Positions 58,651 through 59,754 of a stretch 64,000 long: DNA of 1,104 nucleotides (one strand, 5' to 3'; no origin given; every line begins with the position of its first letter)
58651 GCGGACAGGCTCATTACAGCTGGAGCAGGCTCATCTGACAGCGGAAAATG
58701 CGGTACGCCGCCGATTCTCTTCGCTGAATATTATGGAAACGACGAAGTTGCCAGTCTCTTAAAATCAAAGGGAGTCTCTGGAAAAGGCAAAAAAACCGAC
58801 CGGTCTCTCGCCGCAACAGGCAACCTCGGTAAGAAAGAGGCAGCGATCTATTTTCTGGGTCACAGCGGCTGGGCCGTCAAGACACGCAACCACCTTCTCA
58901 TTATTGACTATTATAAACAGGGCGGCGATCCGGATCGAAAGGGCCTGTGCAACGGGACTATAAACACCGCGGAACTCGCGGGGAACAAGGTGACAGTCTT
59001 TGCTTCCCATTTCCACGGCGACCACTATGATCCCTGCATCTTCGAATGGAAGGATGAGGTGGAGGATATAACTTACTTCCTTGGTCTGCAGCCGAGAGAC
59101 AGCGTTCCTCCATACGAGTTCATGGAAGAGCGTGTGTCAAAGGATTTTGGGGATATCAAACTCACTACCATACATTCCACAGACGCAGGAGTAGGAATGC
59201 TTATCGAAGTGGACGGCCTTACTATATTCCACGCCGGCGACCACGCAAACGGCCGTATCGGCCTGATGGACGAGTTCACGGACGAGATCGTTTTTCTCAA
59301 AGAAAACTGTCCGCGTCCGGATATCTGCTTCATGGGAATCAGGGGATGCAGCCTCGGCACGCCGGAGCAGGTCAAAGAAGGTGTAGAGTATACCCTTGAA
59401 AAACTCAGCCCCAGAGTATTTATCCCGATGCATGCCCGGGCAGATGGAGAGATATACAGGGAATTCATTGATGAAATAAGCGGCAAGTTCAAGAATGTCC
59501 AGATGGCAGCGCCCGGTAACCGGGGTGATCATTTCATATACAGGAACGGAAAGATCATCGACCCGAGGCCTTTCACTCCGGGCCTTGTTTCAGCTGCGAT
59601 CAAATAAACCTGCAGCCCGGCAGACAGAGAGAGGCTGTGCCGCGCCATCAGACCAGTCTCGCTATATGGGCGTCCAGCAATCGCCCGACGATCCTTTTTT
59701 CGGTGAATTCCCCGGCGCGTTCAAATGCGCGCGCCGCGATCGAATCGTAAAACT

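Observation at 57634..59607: Secreted ankyrin-repeat array fused to a metallo-beta-lactamase-fold hydrolase domain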

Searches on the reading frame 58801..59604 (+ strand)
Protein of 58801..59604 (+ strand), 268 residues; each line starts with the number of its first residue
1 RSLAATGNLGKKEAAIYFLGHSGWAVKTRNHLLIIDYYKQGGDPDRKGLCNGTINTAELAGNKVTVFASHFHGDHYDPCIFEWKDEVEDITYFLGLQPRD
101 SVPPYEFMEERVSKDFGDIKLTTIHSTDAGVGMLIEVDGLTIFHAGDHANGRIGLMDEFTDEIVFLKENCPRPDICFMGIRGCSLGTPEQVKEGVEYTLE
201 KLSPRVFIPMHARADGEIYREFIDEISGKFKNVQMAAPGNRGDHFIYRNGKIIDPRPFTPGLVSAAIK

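Call 5: search_solved_structures(query=window:58834-59604:+, max_evalue=10, show_alignments=3)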
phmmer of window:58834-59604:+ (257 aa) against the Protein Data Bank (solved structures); distinct sequences matched with E-value up to 10: 3.
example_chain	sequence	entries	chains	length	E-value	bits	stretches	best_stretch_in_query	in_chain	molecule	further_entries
5wb4_A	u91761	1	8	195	1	11.8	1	165-239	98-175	N-acetylglucosaminyldiphosphoundecaprenol N-acetyl-beta-D-mannosaminyltransferase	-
7l6v_C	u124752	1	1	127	1.3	11.4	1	126-165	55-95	JPU-A5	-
7mpk_A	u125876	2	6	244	1.6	11.2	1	165-239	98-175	N-acetylglucosaminyldiphosphoundecaprenol N-acetyl-beta-D-mannosaminyltransferase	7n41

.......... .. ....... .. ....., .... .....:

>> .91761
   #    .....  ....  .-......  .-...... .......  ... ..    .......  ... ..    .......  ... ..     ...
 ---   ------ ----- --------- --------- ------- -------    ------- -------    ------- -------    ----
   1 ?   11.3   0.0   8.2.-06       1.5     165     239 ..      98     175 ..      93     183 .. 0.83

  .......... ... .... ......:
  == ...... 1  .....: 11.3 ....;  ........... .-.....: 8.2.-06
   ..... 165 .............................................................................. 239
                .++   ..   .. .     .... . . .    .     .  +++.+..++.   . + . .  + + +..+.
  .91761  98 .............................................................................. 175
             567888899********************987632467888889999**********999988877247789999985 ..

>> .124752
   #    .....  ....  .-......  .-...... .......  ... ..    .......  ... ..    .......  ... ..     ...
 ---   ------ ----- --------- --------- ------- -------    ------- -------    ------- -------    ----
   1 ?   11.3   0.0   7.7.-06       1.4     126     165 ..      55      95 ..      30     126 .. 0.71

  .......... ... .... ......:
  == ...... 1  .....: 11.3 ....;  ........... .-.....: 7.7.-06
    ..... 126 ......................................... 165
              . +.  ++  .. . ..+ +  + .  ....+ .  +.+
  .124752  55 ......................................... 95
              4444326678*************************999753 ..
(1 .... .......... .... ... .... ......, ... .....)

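Call 6: find_homologous_proteins(query=window:58801-59604:+, max_evalue=0.001)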
Query window:58801-59604:+ (268 aa): 163 proteins with E <= 0.001 among 987 candidates; the best 120 are listed.
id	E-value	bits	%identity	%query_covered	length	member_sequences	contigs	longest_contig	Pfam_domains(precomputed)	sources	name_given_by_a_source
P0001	1.3e-113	397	66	96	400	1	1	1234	PF13606.13,PF13857.13,PF12796.14,PF00023.37,PF13637.13,PF13483.13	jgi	jgi:L-ascorbate metabolism protein UlaG (beta-lactamase superfamily)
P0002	2.8e-105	370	64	92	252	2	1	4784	PF13483.13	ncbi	-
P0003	4.5e-105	369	62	97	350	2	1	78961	PF13857.13,PF12796.14,PF00023.37,PF13483.13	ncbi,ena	-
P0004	1.6e-93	331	64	84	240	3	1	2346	-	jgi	jgi:L-ascorbate metabolism protein UlaG (beta-lactamase superfamily)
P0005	7.8e-85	303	55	94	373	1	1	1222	PF13606.13,PF13857.13,PF12796.14,PF00023.37,PF13637.13,PF13483.13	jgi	jgi:L-ascorbate metabolism protein UlaG (beta-lactamase superfamily)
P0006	4.6e-84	300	70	68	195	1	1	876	-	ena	-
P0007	4.0e-83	297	61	79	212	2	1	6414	-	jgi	jgi:ribonuclease BN (tRNA processing enzyme)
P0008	6.9e-79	283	70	66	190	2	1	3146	-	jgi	jgi:hypothetical protein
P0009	1.0e-76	276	51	94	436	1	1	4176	PF13606.13,PF13857.13,PF12796.14,PF00023.37,PF13637.13,PF13483.13,PF24521.3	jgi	jgi:L-ascorbate metabolism protein UlaG (beta-lactamase superfamily)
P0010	6.2e-76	273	52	91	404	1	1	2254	PF13606.13,PF13857.13,PF12796.14,PF00023.37,PF13637.13,PF13483.13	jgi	jgi:L-ascorbate metabolism protein UlaG (beta-lactamase superfamily)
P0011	7.9e-76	273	51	93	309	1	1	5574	PF13483.13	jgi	jgi:L-ascorbate metabolism protein UlaG (beta-lactamase superfamily)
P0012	7.0e-75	270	49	93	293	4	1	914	PF13483.13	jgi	jgi:L-ascorbate metabolism protein UlaG (beta-lactamase superfamily)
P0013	8.1e-75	270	50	93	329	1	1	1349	PF13637.13,PF13483.13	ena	-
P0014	4.2e-74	267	52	91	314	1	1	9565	PF13483.13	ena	-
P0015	4.2e-74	267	50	94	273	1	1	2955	PF13483.13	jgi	-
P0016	1.0e-71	260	48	93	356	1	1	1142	PF13606.13,PF12796.14,PF00023.37,PF13637.13,PF13483.13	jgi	-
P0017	2.8e-71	258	48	93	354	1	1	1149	PF13606.13,PF13857.13,PF12796.14,PF00023.37,PF13637.13,PF13483.13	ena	-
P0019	2.2e-70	255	50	91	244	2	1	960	PF13483.13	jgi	-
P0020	2.8e-70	255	52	90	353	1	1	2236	PF13606.13,PF13857.13,PF12796.14,PF00023.37,PF13637.13,PF13483.13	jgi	jgi:L-ascorbate metabolism protein UlaG (beta-lactamase superfamily)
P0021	1.2e-69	253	48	91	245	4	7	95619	PF13483.13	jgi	-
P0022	4.7e-69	251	49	91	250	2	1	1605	PF13483.13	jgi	jgi:L-ascorbate metabolism protein UlaG (beta-lactamase superfamily)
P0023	1.6e-68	249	48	94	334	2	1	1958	PF13606.13,PF13857.13,PF12796.14,PF00023.37,PF13637.13,PF13483.13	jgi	jgi:L-ascorbate metabolism protein UlaG (beta-lactamase superfamily)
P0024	1.9e-68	249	47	91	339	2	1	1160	PF13606.13,PF13857.13,PF12796.14,PF00023.37,PF13637.13,PF13483.13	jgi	jgi:L-ascorbate metabolism protein UlaG (beta-lactamase superfamily)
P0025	2.0e-68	249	51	88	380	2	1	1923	PF13606.13,PF13857.13,PF12796.14,PF00023.37,PF13637.13,PF13483.13,PF24521.3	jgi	-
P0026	8.8e-68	247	50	91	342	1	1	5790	PF12796.14,PF00023.37,PF13637.13,PF13483.13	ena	-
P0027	7.6e-67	244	50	85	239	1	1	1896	PF13483.13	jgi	jgi:L-ascorbate metabolism protein UlaG (beta-lactamase superfamily)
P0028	1.0e-66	243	46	94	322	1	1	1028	PF12796.14,PF00023.37,PF13637.13,PF13483.13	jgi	jgi:L-ascorbate metabolism protein UlaG (beta-lactamase superfamily)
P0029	2.0e-66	242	46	92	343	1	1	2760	PF13606.13,PF13857.13,PF12796.14,PF00023.37,PF13483.13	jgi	-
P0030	9.3e-66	240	47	91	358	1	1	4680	PF13606.13,PF13857.13,PF12796.14,PF00023.37,PF13637.13,PF13483.13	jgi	jgi:L-ascorbate metabolism protein UlaG (beta-lactamase superfamily)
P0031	2.7e-65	238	46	92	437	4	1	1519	PF13606.13,PF13857.13,PF12796.14,PF00023.37,PF13637.13,PF13483.13,PF24521.3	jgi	jgi:L-ascorbate metabolism protein UlaG (beta-lactamase superfamily)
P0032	4.0e-65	238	47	91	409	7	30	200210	PF13606.13,PF13857.13,PF12796.14,PF00023.37,PF13637.13,PF13483.13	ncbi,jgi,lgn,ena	-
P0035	2.8e-64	235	47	90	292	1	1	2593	PF13483.13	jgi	jgi:L-ascorbate metabolism protein UlaG (beta-lactamase superfamily)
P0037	9.3e-64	233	46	91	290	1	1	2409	PF13483.13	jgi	jgi:L-ascorbate metabolism protein UlaG (beta-lactamase superfamily)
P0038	9.6e-63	230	49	88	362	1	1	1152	PF13606.13,PF13857.13,PF12796.14,PF00023.37,PF13637.13,PF13483.13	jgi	jgi:L-ascorbate metabolism protein UlaG (beta-lactamase superfamily)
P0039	3.6e-62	228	48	89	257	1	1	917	PF13483.13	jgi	jgi:L-ascorbate metabolism protein UlaG (beta-lactamase superfamily)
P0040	4.2e-62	228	46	89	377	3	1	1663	PF13606.13,PF13857.13,PF12796.14,PF00023.37,PF13637.13,PF13483.13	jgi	-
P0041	2.1e-61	226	45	93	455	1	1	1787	PF13606.13,PF13857.13,PF12796.14,PF00023.37,PF13637.13,PF13483.13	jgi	jgi:ankyrin repeat protein/L-ascorbate metabolism protein UlaG (beta-lactamase superfamily)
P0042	3.3e-61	225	50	78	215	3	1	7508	PF13483.13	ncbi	ncbi:MAG: MBL fold metallo-hydrolase, partial [Candidatus Latescibacterota bacterium]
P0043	1.0e-60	224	45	90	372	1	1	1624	PF13606.13,PF13857.13,PF12796.14,PF00023.37,PF13637.13,PF13483.13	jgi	jgi:L-ascorbate metabolism protein UlaG (beta-lactamase superfamily)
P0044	1.5e-60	223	45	89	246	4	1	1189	PF13483.13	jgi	jgi:L-ascorbate metabolism protein UlaG (beta-lactamase superfamily)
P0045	1.9e-60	223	44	92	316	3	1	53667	PF13483.13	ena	-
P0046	3.6e-60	222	46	90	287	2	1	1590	PF13483.13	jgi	jgi:L-ascorbate metabolism protein UlaG (beta-lactamase superfamily)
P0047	5.7e-60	221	46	88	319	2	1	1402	PF13483.13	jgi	jgi:L-ascorbate metabolism protein UlaG (beta-lactamase superfamily)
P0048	6.2e-60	221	47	90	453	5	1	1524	PF13606.13,PF13857.13,PF12796.14,PF00023.37,PF13637.13,PF13483.13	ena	-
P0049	8.4e-60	220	44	87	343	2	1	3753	PF13606.13,PF13857.13,PF12796.14,PF00023.37,PF13637.13,PF13483.13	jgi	jgi:L-ascorbate metabolism protein UlaG (beta-lactamase superfamily)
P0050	9.8e-60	220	44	94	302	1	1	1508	PF13483.13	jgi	-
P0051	3.7e-59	218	45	91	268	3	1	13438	PF13483.13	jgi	jgi:L-ascorbate metabolism protein UlaG (beta-lactamase superfamily)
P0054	2.5e-58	216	46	90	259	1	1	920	PF13483.13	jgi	jgi:L-ascorbate metabolism protein UlaG (beta-lactamase superfamily)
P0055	2.6e-58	216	44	90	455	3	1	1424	PF13606.13,PF13857.13,PF12796.14,PF00023.37,PF13637.13,PF13483.13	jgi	jgi:L-ascorbate metabolism protein UlaG (beta-lactamase superfamily)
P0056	3.4e-58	215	44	90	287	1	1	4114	PF13483.13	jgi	jgi:L-ascorbate metabolism protein UlaG (beta-lactamase superfamily)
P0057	4.9e-58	215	45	88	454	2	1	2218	PF13606.13,PF13857.13,PF12796.14,PF00023.37,PF13637.13,PF13483.13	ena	-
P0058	1.3e-57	213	46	84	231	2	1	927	PF13483.13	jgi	jgi:L-ascorbate metabolism protein UlaG (beta-lactamase superfamily)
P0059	1.7e-57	213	44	89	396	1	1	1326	PF13606.13,PF13857.13,PF12796.14,PF00023.37,PF13637.13,PF13483.13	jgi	jgi:L-ascorbate metabolism protein UlaG (beta-lactamase superfamily)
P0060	1.9e-57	213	43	90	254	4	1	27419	PF13483.13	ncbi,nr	ncbi:MAG: MBL fold metallo-hydrolase [Candidatus Krumholzibacteria bacterium]|nr:MBL fold metallo-hy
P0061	6.9e-57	211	44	88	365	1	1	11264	PF13606.13,PF13857.13,PF12796.14,PF00023.37,PF13637.13,PF13483.13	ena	-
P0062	7.0e-57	211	42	91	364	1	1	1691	PF13606.13,PF13857.13,PF12796.14,PF00023.37,PF13637.13,PF13483.13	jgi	jgi:L-ascorbate metabolism protein UlaG (beta-lactamase superfamily)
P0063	1.2e-56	210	44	88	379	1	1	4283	PF13606.13,PF13857.13,PF12796.14,PF00023.37,PF13637.13,PF13483.13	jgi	jgi:L-ascorbate metabolism protein UlaG (beta-lactamase superfamily)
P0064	2.4e-56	209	43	87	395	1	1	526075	PF13606.13,PF13857.13,PF12796.14,PF00023.37,PF13637.13,PF13483.13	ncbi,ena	-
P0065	2.9e-56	209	43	91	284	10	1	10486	PF13483.13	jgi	-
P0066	3.3e-56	209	42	90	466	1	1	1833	PF13606.13,PF13857.13,PF12796.14,PF00023.37,PF13637.13,PF13483.13,PF24521.3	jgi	jgi:L-ascorbate metabolism protein UlaG (beta-lactamase superfamily)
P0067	4.2e-56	208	41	94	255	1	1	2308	PF13483.13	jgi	jgi:L-ascorbate metabolism protein UlaG (beta-lactamase superfamily)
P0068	9.8e-56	207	43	90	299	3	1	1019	PF13483.13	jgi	jgi:L-ascorbate metabolism protein UlaG (beta-lactamase superfamily)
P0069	1.5e-55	207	42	93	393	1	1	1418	PF13606.13,PF13857.13,PF12796.14,PF00023.37,PF13637.13,PF13483.13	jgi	jgi:L-ascorbate metabolism protein UlaG (beta-lactamase superfamily)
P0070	3.2e-55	205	42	91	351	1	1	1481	PF13606.13,PF13857.13,PF12796.14,PF00023.37,PF13637.13,PF13483.13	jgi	jgi:L-ascorbate metabolism protein UlaG (beta-lactamase superfamily)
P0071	3.7e-55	205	46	80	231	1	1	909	PF13483.13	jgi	jgi:L-ascorbate metabolism protein UlaG (beta-lactamase superfamily)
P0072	6.8e-55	204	43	91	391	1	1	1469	PF13606.13,PF13857.13,PF12796.14,PF00023.37,PF13637.13,PF13483.13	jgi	jgi:L-ascorbate metabolism protein UlaG (beta-lactamase superfamily)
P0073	7.3e-55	204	41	89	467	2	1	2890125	PF13606.13,PF13857.13,PF12796.14,PF00023.37,PF13637.13,PF13483.13,PF24521.3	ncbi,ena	-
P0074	9.6e-55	204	44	91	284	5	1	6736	PF13483.13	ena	-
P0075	1.6e-54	203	44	88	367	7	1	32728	PF13606.13,PF13857.13,PF12796.14,PF00023.37,PF13637.13,PF13483.13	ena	-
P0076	2.6e-54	202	52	71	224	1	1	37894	PF13483.13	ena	-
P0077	4.1e-53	199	42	88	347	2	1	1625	PF13606.13,PF13857.13,PF12796.14,PF00023.37,PF13637.13,PF13483.13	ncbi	-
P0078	2.0e-52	196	46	76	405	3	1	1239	PF13606.13,PF13857.13,PF12796.14,PF00023.37,PF13637.13,PF13483.13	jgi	jgi:L-ascorbate metabolism protein UlaG (beta-lactamase superfamily)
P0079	2.1e-51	193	41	91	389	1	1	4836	PF13606.13,PF13857.13,PF12796.14,PF00023.37,PF13637.13,PF13483.13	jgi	jgi:hypothetical protein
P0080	3.5e-51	192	40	90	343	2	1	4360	PF13606.13,PF13857.13,PF12796.14,PF00023.37,PF13637.13,PF13483.13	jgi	jgi:hypothetical protein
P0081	4.9e-51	192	41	88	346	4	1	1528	PF13606.13,PF13857.13,PF12796.14,PF00023.37,PF13637.13,PF13483.13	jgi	jgi:L-ascorbate metabolism protein UlaG (beta-lactamase superfamily)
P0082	2.0e-50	190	41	91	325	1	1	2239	PF13483.13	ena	-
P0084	7.5e-50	188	41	89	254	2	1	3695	PF13483.13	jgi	-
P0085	1.1e-49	187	43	81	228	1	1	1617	PF13483.13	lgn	-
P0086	2.9e-48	183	35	90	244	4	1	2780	PF13483.13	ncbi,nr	ncbi:MAG: MBL fold metallo-hydrolase, partial [Candidatus Delongbacteria bacterium]|nr:MBL fold meta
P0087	3.5e-48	182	39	91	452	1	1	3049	PF13606.13,PF13857.13,PF12796.14,PF00023.37,PF13637.13,PF13483.13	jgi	jgi:L-ascorbate metabolism protein UlaG (beta-lactamase superfamily)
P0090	1.0e-46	178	38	93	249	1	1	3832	PF12706.14,PF13483.13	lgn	-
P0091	8.6e-46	175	38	91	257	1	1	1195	PF12706.14,PF13483.13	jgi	-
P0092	2.6e-45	173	41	88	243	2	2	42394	PF12706.14,PF13483.13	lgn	-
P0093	3.0e-44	169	39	89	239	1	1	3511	PF12706.14,PF13483.13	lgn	-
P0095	4.9e-44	169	46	66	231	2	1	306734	PF13483.13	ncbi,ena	-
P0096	3.7e-43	166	38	90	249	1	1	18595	PF13483.13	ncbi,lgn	-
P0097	1.6e-42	164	41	90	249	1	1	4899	PF13483.13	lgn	-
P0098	1.7e-42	164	35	86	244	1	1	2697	PF13483.13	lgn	-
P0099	2.5e-42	163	41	76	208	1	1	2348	PF13483.13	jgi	jgi:L-ascorbate metabolism protein UlaG (beta-lactamase superfamily)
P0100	5.0e-42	162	38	90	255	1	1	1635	PF13483.13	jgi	jgi:L-ascorbate metabolism protein UlaG (beta-lactamase superfamily)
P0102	1.1e-38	151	36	84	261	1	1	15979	PF13483.13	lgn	-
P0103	1.1e-38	151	38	85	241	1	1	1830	PF13483.13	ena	-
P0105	8.3e-38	148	39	78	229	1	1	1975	PF13483.13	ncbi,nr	ncbi:MAG: hypothetical protein HGA23_08350, partial [Bacteroidales bacterium]|nr:hypothetical protei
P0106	9.7e-38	148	38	80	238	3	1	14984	PF13483.13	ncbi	-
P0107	9.8e-38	148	37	90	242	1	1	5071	PF13483.13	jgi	jgi:L-ascorbate metabolism protein UlaG (beta-lactamase superfamily)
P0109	2.6e-34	137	34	89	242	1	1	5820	PF13483.13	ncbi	-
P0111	1.7e-30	124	41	60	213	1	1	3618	PF13483.13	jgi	jgi:L-ascorbate metabolism protein UlaG (beta-lactamase superfamily)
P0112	1.4e-29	121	33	88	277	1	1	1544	PF13483.13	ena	-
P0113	9.5e-29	119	36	89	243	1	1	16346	PF13483.13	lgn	-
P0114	1.3e-28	118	35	85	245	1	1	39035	PF13483.13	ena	-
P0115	4.0e-25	107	31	86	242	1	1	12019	PF13483.13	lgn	-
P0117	1.8e-23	101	35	88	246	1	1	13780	PF13483.13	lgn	-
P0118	5.0e-22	97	31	89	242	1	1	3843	PF13483.13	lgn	-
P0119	1.8e-20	91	36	76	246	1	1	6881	PF13483.13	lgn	-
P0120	5.8e-19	87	30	81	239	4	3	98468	PF13483.13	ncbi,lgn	-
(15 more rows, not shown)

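Call 10: find_encoding_contigs(protein=P0073, flank=8000, max_places=2)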
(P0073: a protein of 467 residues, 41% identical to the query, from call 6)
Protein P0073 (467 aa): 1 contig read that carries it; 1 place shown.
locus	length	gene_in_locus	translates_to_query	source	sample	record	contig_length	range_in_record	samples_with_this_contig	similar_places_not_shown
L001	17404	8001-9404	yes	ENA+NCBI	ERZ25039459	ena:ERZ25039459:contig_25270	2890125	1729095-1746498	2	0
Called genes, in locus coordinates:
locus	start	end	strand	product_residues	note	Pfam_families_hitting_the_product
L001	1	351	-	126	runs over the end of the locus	PF13366:PDDEXK_3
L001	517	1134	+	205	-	PF13505:OMP_b-brl (faint), PF13568:OMP_b-brl_2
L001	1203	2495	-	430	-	PF00291:PALP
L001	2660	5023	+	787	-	PF21471:Reelin_subrepeat-B (faint), PF18962:Por_Secre_tail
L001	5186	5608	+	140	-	-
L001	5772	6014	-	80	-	-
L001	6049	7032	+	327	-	PF00375:SDF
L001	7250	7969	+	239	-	-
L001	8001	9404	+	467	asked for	PF13606:Ank_3 (faint), PF24521:Ank_KRIT1 (faint), PF12796:Ank_2, PF13637:Ank_4, PF00023:Ank, PF13857:Ank_5 (weak), PF13637:Ank_4, PF13483:Lactamase_B_3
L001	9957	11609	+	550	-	-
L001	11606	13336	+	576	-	PF20703:nSTAND1, PF01637:ATPase_2 (weak), PF13191:AAA_16, PF13401:AAA_22 (faint), PF25201:nSTAND6 (weak)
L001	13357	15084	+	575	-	PF14903:WG_beta_rep, PF23598:LRR_14, PF23211:LRR_LRWD1 (weak), PF13855:LRR_8, PF23598:LRR_14, PF13855:LRR_8 (weak), PF12799:LRR_4 (weak), PF13855:LRR_8, +3 more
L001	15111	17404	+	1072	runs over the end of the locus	PF13004:BACON (faint)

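Call 11: find_encoding_contigs(protein=P0064, flank=8000, max_places=2)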
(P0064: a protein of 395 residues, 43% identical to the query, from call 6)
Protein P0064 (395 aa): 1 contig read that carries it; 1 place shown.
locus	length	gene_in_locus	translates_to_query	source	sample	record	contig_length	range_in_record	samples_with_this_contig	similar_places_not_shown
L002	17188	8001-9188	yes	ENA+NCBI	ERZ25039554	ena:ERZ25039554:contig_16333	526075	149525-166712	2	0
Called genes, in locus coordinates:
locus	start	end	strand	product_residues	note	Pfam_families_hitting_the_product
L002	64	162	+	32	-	-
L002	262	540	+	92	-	-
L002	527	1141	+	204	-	-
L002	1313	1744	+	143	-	PF00392:GntR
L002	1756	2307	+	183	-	PF04542:Sigma70_r2, PF08281:Sigma70_r4_2, PF04545:Sigma70_r4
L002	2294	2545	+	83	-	PF20703:nSTAND1 (weak), PF13555:AAA_29 (faint), PF00005:ABC_tran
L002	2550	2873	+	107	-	-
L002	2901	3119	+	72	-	-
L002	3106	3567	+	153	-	-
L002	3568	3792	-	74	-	-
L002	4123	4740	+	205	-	-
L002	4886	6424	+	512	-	PF06739:SBBP (faint)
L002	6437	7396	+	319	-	PF26549:Tricorn_N (faint), PF07676:PD40 (weak)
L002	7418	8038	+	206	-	PF24521:Ank_KRIT1 (weak), PF12796:Ank_2, PF13637:Ank_4 (weak), PF00023:Ank (weak), PF13637:Ank_4, PF13857:Ank_5 (weak), PF00023:Ank (weak), PF13637:Ank_4 (weak), +1 more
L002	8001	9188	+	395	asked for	PF12796:Ank_2, PF13606:Ank_3 (faint), PF13637:Ank_4 (weak), PF13857:Ank_5 (weak), PF00023:Ank (weak), PF12796:Ank_2, PF13483:Lactamase_B_3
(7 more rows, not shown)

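Call 12: find_encoding_contigs(protein=P0003, flank=8000, max_places=2)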
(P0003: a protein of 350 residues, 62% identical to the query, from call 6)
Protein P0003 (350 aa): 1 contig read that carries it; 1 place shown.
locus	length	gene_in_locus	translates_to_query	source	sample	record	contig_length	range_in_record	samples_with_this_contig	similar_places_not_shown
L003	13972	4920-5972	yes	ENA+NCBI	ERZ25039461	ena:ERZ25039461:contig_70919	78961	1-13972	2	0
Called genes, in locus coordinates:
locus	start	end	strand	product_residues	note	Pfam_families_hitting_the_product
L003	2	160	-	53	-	?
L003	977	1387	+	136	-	PF00324:AA_permease, PF13520:AA_permease_2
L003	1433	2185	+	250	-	PF00324:AA_permease, PF13520:AA_permease_2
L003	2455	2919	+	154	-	-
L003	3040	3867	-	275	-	-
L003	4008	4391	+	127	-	PF13606:Ank_3 (faint), PF00023:Ank (faint), PF12796:Ank_2, PF13857:Ank_5 (weak), PF13637:Ank_4 (weak)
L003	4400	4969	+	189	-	-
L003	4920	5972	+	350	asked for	PF00023:Ank (faint), PF12796:Ank_2, PF13857:Ank_5 (faint), PF13483:Lactamase_B_3 (weak)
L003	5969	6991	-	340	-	-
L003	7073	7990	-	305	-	PF02922:CBM_48 (weak), PF00128:Alpha-amylase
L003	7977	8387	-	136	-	PF02446:Glyco_hydro_77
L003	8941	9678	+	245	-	-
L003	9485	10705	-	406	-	PF03065:Glyco_hydro_57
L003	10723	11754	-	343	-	PF00343:Phosphorylase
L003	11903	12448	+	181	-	-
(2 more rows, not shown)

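Call 16: search_protein_representatives(protein=window:58801-59604:+)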
Query: 268 residues. Proteins with E-value up to 0.001 (for the whole library): 1415; up to 1e-10: 721; up to 1e-30: 261. The best 150 are listed.
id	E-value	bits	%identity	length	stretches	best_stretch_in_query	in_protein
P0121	8.8e-136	468.1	76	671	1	1-264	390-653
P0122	1.6e-77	276.9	52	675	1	3-252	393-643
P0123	4.0e-73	262.5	51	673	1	6-252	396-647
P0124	7.1e-72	258.4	51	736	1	12-247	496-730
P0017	9.0e-72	258.1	49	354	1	5-252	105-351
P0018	5.2e-71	255.6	64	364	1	85-257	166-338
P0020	9.0e-71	254.8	52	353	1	12-252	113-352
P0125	2.3e-70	253.4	47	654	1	11-252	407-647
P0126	2.8e-70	253.2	48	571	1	9-253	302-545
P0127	1.7e-69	250.6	47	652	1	8-252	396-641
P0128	4.2e-69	249.3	47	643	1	9-252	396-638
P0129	6.0e-69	248.8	48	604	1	10-252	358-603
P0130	1.3e-67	244.4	49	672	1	9-252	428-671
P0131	4.3e-66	239.4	47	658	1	11-248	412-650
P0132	1.1e-65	238.1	48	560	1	11-252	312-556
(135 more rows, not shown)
